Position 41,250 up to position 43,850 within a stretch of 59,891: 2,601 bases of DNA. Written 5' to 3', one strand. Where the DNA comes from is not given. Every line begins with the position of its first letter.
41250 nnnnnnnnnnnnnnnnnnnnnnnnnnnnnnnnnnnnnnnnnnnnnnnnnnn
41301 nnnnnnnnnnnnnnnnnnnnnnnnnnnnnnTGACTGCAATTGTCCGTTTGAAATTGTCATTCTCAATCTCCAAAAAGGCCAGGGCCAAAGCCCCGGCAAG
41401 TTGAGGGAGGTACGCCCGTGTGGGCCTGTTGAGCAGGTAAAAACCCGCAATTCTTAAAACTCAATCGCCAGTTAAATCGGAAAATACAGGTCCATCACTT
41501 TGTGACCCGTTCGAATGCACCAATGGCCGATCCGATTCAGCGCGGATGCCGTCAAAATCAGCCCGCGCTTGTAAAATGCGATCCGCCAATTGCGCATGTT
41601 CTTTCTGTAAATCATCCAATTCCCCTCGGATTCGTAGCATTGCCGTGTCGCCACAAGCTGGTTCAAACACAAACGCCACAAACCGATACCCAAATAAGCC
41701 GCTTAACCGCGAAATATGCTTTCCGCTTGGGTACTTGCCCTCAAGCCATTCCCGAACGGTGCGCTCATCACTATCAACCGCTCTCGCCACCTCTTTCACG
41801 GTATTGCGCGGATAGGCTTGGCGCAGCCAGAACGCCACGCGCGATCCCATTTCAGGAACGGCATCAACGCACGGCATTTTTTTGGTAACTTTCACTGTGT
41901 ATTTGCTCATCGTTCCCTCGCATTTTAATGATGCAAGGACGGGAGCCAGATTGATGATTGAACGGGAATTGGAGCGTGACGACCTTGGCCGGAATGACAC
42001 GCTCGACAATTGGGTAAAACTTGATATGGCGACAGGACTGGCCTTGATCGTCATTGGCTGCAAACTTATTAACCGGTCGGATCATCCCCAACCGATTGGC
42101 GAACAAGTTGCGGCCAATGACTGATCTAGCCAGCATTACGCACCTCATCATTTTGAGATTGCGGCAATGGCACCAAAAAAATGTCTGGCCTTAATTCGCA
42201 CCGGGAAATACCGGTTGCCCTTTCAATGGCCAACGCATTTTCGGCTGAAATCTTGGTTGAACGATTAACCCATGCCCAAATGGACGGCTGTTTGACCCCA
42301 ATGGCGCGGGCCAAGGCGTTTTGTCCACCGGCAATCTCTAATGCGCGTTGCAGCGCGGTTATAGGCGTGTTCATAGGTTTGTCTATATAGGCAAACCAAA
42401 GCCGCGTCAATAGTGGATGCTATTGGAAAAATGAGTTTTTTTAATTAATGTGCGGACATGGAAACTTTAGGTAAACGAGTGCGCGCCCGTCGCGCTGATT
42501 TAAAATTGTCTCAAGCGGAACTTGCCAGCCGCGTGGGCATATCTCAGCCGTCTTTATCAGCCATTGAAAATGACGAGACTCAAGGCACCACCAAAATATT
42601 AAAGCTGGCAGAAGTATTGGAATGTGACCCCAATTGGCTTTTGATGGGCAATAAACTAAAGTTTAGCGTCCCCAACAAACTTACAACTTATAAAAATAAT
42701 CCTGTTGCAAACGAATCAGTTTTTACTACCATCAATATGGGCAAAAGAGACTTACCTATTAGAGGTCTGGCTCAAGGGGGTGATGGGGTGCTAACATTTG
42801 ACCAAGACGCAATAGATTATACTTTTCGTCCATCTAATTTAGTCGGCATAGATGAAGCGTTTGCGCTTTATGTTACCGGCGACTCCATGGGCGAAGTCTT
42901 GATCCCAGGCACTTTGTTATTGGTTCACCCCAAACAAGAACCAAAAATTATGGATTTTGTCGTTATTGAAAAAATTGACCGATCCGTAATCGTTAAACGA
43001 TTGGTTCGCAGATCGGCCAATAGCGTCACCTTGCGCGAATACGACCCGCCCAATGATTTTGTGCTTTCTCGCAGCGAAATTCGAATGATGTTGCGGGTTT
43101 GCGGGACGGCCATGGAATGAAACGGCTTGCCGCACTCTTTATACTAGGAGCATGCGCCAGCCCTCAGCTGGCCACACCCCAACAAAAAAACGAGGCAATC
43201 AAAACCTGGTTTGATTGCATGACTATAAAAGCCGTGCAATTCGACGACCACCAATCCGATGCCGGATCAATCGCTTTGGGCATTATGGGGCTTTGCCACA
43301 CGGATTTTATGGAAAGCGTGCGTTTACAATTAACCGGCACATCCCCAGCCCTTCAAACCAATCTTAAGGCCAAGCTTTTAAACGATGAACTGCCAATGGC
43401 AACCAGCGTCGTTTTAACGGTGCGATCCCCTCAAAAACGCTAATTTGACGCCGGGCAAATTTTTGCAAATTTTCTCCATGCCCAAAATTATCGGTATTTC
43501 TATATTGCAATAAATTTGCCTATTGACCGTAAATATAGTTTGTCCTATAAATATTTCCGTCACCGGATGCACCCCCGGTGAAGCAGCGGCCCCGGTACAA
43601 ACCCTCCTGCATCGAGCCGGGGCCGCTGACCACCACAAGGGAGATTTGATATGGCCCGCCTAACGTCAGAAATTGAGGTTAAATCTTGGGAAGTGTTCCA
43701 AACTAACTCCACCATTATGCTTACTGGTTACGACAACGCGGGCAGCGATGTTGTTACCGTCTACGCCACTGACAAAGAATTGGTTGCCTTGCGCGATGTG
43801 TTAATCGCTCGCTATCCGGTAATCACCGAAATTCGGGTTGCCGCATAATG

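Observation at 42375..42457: Compact cI/cro-like switch region with operator-like palindromes and probably leaderless divergent transcripts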

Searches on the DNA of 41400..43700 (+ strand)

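Call 13: search_dna_similar(query=window:41400-43700:+, collection=phages, mode=distant)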
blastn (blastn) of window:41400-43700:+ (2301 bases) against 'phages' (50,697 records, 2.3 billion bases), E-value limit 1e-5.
No match.
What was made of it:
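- Tried and rejected: DNA similarity to the 50,697 deposited phages found nothing (call 13).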

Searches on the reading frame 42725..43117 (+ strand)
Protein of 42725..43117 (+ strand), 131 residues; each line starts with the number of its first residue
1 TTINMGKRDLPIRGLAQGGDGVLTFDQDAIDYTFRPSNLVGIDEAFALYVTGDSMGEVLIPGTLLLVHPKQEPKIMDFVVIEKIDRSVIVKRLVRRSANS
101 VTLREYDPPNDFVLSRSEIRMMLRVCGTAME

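Call 74: search_solved_structures(query=window:42725-43117:+, max_evalue=0.01, show_alignments=2)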
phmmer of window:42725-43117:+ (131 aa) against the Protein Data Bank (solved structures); distinct sequences matched with E-value up to 0.01: 9.
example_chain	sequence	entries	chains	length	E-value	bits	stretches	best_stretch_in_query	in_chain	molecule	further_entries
7b5g_A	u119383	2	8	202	0.00032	24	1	8-103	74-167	LexA repressor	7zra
1jhc_A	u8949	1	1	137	0.00035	23.9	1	8-103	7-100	LEXA REPRESSOR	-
7ocj_A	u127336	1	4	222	0.0004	23.7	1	8-103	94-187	LexA repressor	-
1jhh_A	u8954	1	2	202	0.00085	22.7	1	8-103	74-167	LEXA REPRESSOR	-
1jhf_A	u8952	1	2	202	0.0019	21.6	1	10-103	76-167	LEXA REPRESSOR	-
3jso_A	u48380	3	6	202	0.0022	21.3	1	8-103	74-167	LexA repressor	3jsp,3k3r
8trg_I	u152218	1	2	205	0.0023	21.3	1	8-103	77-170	LexA repressor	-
1jhe_A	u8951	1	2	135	0.0084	19.5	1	32-103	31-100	LEXA REPRESSOR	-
8gms_A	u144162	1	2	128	0.0084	19.5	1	31-103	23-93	LexA repressor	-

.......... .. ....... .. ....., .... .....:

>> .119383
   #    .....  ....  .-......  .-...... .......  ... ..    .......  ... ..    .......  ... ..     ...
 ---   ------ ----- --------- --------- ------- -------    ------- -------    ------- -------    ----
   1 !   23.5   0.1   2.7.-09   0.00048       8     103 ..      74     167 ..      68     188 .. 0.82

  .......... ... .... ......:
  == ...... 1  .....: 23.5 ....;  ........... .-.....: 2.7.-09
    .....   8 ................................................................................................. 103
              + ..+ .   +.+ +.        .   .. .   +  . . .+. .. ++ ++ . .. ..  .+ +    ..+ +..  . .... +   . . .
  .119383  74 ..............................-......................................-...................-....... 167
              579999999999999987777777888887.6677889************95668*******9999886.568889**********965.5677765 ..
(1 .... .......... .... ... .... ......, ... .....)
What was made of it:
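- On Lambdoid-type CI/Cro bistable switch: The site aligned to Ala84-Gly85 is Gly107-Gly108, which is not the canonical Ala-Gly (call 74).
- The repressor has an intact S24 catalytic dyad (call 74).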

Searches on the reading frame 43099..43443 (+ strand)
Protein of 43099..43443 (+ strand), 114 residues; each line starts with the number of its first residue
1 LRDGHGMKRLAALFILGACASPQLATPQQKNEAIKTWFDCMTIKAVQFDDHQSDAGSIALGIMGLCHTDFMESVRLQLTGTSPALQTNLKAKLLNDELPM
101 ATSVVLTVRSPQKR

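Call 3: search_protein_families(library=pfam, proteins=[window:43099-43443:+], max_evalue=0.01)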
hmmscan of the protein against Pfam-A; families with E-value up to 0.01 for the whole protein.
window:43099-43443:+ (114 aa): 0 families

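Call 25: search_protein_families(library=phrogs, proteins=[window:43117-43443:+], max_evalue=0.001)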
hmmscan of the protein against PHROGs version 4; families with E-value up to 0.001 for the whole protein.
window:43117-43443:+ (108 aa): 0 families
